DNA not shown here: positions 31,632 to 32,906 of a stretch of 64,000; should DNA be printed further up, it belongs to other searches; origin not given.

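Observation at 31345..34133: Compact six-ORF operon of unassignable proteins between the hrcA operon and a CaCA transporter gene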

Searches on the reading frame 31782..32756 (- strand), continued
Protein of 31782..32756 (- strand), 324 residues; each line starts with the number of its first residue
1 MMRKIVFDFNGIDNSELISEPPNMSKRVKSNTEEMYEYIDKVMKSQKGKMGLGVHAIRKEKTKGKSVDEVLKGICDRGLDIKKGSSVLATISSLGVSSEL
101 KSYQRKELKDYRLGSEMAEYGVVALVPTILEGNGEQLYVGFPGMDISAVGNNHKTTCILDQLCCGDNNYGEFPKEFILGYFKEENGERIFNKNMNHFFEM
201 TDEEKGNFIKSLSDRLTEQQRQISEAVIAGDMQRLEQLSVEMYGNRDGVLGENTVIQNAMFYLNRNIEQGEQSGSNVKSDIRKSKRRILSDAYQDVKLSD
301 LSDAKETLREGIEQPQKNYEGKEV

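Call 43: find_related_loci(query=A2, collection=viral_contigs, flank=8000)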
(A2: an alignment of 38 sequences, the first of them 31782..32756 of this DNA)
Query A2 (324 aa) in viral_contigs; peptide patterns used: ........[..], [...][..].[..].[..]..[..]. (x = any residue, [..] = any of these).
38 stretches matched a pattern, but none encodes a relative of the query by tblastn (E <= 1e-3).

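Call 44: search_protein_families(library=pfam, proteins=[L012:4554-6260:+, L012:6295-8739:+, L012:8975-9586:+, L012:9638-10912:+, L012:10909-11364:+, L012:11386-11817:+, L012:11929-12660:+, L013:332-1606:-, L013:4041-4868:+, L015:3647-4696:+], max_evalue=0.001)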
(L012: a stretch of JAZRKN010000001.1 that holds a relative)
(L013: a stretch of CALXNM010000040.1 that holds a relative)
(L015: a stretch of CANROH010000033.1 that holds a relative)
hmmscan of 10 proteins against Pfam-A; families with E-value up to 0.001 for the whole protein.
L012:4554-6260:+ (568 aa): 3 families
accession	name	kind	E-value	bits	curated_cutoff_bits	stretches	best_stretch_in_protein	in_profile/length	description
PF00750.26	tRNA-synt_1d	-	5.3e-91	305.6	23.3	1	106-438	13-349/349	tRNA synthetases class I (R), catalytic domain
PF05746.21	DALR_1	-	1.1e-28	100.1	22.3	1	452-568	1-117/117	DALR anticodon binding domain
PF03485.21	Arg_tRNA_synt_N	-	8.1e-20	71.7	21.5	1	4-84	3-85/85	Arginyl tRNA synthetase N terminal domain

L012:6295-8739:+ (814 aa): 3 families
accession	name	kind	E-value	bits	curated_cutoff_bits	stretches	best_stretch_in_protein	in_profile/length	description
PF14903.11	WG_beta_rep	-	8e-148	480.4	25.6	15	550-583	2-35/35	WG containing repeat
PF02772.21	S-AdoMet_synt_M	-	1.6e-06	28.7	29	0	548-600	10-62/120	S-adenosylmethionine synthetase, central domain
PF04787.17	Pox_H7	-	0.00023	22.1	28.2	0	400-427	40-67/143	Late protein H7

L012:8975-9586:+ (203 aa): 0 families

L012:9638-10912:+ (424 aa): 0 families

L012:10909-11364:+ (151 aa): 0 families

L012:11386-11817:+ (143 aa): 1 family
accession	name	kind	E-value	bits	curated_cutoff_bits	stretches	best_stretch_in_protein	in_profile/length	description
PF21832.1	DUF6892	-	2.6e-32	112.3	24.6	1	5-141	6-136/136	Family of unknown function (DUF6892)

L012:11929-12660:+ (243 aa): 1 family
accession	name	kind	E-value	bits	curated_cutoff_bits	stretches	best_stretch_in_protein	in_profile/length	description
PF01553.26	Acyltransferase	-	8e-17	61.7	23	1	61-187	3-131/132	Acyltransferase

L013:332-1606:- (424 aa): 2 families
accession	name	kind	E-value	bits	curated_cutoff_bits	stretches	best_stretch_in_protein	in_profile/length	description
PF13173.12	AAA_14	-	1.2e-33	116.3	27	1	30-160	3-128/129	AAA domain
PF13635.12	DUF4143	-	2.2e-19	70.2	28.1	1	207-363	2-156/160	Domain of unknown function (DUF4143)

L013:4041-4868:+ (275 aa): 1 family
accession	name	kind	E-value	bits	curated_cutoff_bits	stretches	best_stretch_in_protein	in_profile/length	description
PF02146.23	SIR2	-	6.5e-53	179.8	24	1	60-233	1-180/180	Sir2 family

L015:3647-4696:+ (349 aa): 1 family
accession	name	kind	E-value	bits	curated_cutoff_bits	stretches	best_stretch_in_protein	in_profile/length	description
PF04237.18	YjbR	-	3.4e-15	56.9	30.1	1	118-218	3-86/88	YjbR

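Call 61: search_protein_families(library=pfam, proteins=[P0343, P0311, P0231, P0292, P0235, P0262, P0307, P0312], max_evalue=10)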
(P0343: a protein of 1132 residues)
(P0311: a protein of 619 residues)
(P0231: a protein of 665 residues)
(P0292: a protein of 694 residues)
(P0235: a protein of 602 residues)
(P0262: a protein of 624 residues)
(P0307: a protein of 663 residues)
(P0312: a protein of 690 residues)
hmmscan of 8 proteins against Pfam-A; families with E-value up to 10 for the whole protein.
P0343 (1132 aa): 9 families
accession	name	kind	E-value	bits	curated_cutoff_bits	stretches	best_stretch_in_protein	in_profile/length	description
PF13763.11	DUF4167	-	0.056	14.1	25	1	172-213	19-59/78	Domain of unknown function (DUF4167)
PF11622.13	DUF3251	-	0.18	12.2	23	1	121-154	4-37/161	Protein of unknown function (DUF3251)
PF02686.20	GatC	-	0.24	12.1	23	0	711-729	12-30/66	Glu-tRNAGln amidotransferase C subunit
PF11932.13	DUF3450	-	0.49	10.1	32.6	1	854-927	20-93/241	Protein of unknown function (DUF3450)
PF25764.1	KIF21A_4th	-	0.55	10.3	33.1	2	121-148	127-154/183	KIF21A-like domain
PF08647.16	BRE1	-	1.1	9.8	27.9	1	883-929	1-47/95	BRE1 E3 ubiquitin ligase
PF06005.17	ZapB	-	3.4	8.6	31.5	0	884-932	17-65/71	Cell division protein ZapB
PF02185.22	HR1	-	9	6.8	33.1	1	121-146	39-64/67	Hr1 repeat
PF03449.20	GreA_GreB_N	-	9.3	7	24.5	1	127-170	4-49/71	Transcription elongation factor, N-terminal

P0311 (619 aa): 0 families

P0231 (665 aa): 3 families
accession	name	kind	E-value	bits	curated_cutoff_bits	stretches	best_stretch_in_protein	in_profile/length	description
PF14129.11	DUF4296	-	0.024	15.6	27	1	137-184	38-84/87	Domain of unknown function (DUF4296)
PF12780.13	AAA_8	-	0.13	12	25.6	1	589-655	95-155/259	P-loop containing dynein motor region D4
PF07564.17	DUF1542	-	0.41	11.2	24.3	1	163-199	24-60/77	Domain of Unknown Function (DUF1542)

P0292 (694 aa): 2 families
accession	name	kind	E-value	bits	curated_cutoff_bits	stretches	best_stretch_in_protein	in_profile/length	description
PF14412.12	AHH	-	0.096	13.1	22.3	1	205-272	45-107/111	A nuclease family of the HNH/ENDO VII superfamily with conserved AHH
PF23768.1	DUF7167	-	3.5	8.2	24.4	0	390-419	21-49/60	Domain of unknown function (DUF7167)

P0235 (602 aa): 3 families
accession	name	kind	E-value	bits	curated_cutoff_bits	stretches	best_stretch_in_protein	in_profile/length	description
PF25375.1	Lin-15B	-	0.022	15.2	27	1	276-321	60-105/121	Lin-15B-like domain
PF16469.10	NPA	-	0.32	12.1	27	1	158-209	42-93/123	Nematode polyprotein allergen ABA-1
PF11874.13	DUF3394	-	0.46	10.6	28.2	1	448-506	103-161/181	Domain of unknown function (DUF3394)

P0262 (624 aa): 3 families
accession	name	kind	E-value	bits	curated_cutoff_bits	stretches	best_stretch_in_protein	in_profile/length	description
PF11548.13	Receptor_IA-2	-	0.069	13.7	29.7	1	210-272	16-78/89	Protein-tyrosine phosphatase receptor IA-2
PF10244.14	MRP-L51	-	1.6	9.3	25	1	240-281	50-91/93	Mitochondrial ribosomal subunit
PF12186.13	AcylCoA_dehyd_C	-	3.4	8.3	27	1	576-621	7-52/111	Acyl-CoA dehydrogenase C terminal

P0307 (663 aa): 0 families

P0312 (690 aa): 2 families
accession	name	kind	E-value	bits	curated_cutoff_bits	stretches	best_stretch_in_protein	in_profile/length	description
PF01496.24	V_ATPase_I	-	0.19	10.1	30.7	1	447-621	21-172/815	V-type ATPase 116kDa subunit family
PF09278.17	MerR-DNA-bind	-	1.4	10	25.4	1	450-480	2-32/65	MerR, DNA binding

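Call 62: find_homologous_proteins(query=L032:3194-3970:+, max_evalue=0.001)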
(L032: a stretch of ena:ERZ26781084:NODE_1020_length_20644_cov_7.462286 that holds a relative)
Query L032:3194-3970:+ (258 aa): 159 proteins with E <= 0.001 among 1456 candidates; the best 120 are listed.
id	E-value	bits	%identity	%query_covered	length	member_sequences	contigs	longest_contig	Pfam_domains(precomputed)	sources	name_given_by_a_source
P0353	7.4e-152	522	100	100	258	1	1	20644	-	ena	-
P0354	3.8e-151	519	100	100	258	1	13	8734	-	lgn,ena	-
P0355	7.4e-151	518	99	100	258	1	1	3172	-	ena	-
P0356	1.3e-150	518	99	100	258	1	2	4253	-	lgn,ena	-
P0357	1.8e-150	517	99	100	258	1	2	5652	-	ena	-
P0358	2.8e-150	516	99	100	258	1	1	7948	-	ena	-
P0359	6.9e-150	515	99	100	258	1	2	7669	-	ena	-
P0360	1.4e-149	514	98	100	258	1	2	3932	-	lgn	-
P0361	1.7e-148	511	98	100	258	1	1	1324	-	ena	-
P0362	2.3e-148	510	98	100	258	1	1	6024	-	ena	-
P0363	1.1e-147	508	97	100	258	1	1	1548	-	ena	-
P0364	1.8e-147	507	98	100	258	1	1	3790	-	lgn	-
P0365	3.2e-147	506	98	100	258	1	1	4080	-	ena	-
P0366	6.2e-147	505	97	100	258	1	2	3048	-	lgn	-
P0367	7.6e-147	505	97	100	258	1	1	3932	-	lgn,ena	-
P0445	1.9e-94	334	65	98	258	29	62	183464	-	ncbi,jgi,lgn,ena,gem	jgi:hypothetical protein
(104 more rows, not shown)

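Call 63: find_encoding_contigs(protein=P0445, flank=9000, max_places=5)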
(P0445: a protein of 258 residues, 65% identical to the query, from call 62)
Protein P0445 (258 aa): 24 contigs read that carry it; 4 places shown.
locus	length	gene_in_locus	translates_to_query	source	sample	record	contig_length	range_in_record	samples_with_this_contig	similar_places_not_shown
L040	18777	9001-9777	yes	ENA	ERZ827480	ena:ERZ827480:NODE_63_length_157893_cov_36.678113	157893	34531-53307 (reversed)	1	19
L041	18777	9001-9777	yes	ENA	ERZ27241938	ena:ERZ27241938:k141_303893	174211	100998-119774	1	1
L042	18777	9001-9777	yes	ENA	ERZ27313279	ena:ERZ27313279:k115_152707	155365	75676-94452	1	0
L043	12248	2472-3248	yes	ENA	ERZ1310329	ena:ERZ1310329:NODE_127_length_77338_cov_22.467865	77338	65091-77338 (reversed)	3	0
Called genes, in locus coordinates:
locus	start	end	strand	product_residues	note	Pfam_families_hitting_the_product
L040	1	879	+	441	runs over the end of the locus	PF00009:GTP_EFTU, PF01926:MMR_HSR1, PF02421:FeoB_N, PF04548:AIG1 (weak), PF00009:GTP_EFTU, PF01926:MMR_HSR1, PF02421:FeoB_N, PF14714:KH_dom-like, +5 more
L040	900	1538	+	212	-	PF02660:G3P_acyltransf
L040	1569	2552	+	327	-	PF01210:NAD_Gly3P_dh_N, PF03807:F420_oxidored (faint), PF07479:NAD_Gly3P_dh_C, PF20618:GPD_NAD_C_bact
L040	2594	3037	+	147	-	PF02580:Tyr_Deacylase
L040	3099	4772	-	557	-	PF00239:Resolvase, PF07508:Recombinase, PF13408:Zn_ribbon_recom, PF14287:DUF4368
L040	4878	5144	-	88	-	-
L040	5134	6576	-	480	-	PF01076:Mob_Pre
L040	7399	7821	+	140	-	PF02498:Bro-N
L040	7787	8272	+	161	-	-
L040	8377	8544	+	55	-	-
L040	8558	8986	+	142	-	-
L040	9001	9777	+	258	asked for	-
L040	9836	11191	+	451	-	-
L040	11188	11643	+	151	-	-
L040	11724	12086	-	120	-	PF14198:TnpV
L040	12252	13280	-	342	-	PF01118:Semialdhyde_dh, PF02774:Semialdhyde_dhC, PF02800:Gp_dh_C (faint)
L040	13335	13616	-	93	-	-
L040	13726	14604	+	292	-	-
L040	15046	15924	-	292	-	PF00849:PseudoU_synth_2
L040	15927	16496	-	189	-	-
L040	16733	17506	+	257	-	PF00149:Metallophos, PF13277:YmdB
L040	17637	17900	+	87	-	PF04232:SpoVS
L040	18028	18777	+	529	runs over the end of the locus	PF00496:SBP_bac_5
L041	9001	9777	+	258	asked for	-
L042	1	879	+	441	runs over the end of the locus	PF00009:GTP_EFTU, PF01926:MMR_HSR1, PF02421:FeoB_N, PF04548:AIG1 (weak), PF00009:GTP_EFTU, PF01926:MMR_HSR1, PF02421:FeoB_N, PF14714:KH_dom-like, +5 more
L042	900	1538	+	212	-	PF02660:G3P_acyltransf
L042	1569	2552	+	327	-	PF01210:NAD_Gly3P_dh_N, PF03807:F420_oxidored (faint), PF07479:NAD_Gly3P_dh_C, PF20618:GPD_NAD_C_bact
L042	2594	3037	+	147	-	PF02580:Tyr_Deacylase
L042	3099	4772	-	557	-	PF00239:Resolvase, PF07508:Recombinase, PF13408:Zn_ribbon_recom, PF14287:DUF4368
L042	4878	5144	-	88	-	-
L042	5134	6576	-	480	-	PF01076:Mob_Pre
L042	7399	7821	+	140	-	PF02498:Bro-N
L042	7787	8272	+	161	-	-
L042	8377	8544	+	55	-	-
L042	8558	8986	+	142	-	-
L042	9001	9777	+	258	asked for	-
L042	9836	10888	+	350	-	-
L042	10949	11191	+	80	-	-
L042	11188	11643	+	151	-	-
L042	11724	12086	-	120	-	PF14198:TnpV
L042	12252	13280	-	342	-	PF01118:Semialdhyde_dh, PF02774:Semialdhyde_dhC, PF02800:Gp_dh_C (faint)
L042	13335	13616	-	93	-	-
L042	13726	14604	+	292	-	-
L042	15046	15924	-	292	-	PF00849:PseudoU_synth_2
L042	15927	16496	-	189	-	-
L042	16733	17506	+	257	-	PF00149:Metallophos, PF13277:YmdB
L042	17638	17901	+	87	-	PF04232:SpoVS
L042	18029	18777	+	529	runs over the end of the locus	PF00496:SBP_bac_5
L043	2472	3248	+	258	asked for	-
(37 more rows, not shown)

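Call 72: search_dna_similar(query=window:31782-32756:-, collection=plasmids, mode=protein, max_evalue=0.001, max_rows=15)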
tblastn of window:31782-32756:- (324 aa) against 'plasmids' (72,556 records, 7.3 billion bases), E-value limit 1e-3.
No match.

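Call 74: search_dna_similar(query=window:31782-32756:-, collection=phages, mode=protein, max_evalue=0.001, max_rows=15)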
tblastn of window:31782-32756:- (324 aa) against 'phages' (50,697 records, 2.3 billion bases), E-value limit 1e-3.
No match.

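Call 96: find_related_loci(query=A9, collection=metagenome_contigs, flank=7000)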
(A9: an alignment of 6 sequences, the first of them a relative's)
Query A9 (140 aa) in metagenome_contigs; peptide patterns used: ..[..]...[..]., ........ (x = any residue, [..] = any of these).
505 stretches matched a pattern; 8 encode a relative of the query (tblastn E <= 1e-3); 8 distinct loci.
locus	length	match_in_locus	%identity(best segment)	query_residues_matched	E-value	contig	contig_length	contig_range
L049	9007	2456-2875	82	1-140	2e-73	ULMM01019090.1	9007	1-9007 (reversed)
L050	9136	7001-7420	82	1-140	2e-73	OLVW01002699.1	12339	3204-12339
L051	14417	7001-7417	81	2-140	5e-72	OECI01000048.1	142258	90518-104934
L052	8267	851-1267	81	2-140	5e-72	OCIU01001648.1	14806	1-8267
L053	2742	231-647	80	2-140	6e-72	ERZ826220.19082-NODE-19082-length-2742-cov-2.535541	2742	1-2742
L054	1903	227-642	79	2-140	2e-62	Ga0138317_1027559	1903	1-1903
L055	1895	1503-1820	41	7-112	7e-21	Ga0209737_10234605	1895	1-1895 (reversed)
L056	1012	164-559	40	1-127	9e-17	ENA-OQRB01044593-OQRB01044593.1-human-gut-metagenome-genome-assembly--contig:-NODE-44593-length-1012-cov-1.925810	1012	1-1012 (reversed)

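Call 99: find_encoding_contigs(protein=P0343, flank=8000, max_places=3)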
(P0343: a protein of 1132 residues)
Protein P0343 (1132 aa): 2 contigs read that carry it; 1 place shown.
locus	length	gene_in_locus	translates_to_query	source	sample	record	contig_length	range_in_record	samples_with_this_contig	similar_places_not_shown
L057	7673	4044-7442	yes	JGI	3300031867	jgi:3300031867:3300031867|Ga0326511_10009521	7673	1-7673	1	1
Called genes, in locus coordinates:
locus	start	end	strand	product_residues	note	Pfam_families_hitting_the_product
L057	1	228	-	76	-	?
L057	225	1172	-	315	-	PF02557:VanY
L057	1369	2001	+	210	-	-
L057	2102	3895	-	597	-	-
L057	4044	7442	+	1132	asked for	-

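Call 100: find_encoding_contigs(protein=P0311, flank=8000, max_places=3)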
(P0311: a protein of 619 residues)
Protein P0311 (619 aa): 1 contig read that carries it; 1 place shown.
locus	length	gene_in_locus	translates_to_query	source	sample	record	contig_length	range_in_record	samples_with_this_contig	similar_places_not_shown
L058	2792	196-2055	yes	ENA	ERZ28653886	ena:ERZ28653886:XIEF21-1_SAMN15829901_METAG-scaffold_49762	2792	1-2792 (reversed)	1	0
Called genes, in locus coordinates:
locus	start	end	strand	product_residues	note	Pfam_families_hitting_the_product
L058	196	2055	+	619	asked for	-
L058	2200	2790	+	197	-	?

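Call 101: find_encoding_contigs(protein=P0231, flank=8000, max_places=3)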
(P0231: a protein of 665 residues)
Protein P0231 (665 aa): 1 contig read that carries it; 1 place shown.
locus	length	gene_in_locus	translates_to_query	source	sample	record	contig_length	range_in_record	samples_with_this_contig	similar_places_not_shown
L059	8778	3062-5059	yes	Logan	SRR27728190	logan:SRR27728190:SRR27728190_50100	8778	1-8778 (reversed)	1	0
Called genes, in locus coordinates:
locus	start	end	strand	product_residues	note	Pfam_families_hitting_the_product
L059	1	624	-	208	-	?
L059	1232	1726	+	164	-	-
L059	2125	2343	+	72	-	PF00550:PP-binding (weak)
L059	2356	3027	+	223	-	-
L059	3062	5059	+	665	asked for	-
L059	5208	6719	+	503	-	PF03062:MBOAT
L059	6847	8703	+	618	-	PF01522:Polysacc_deac_1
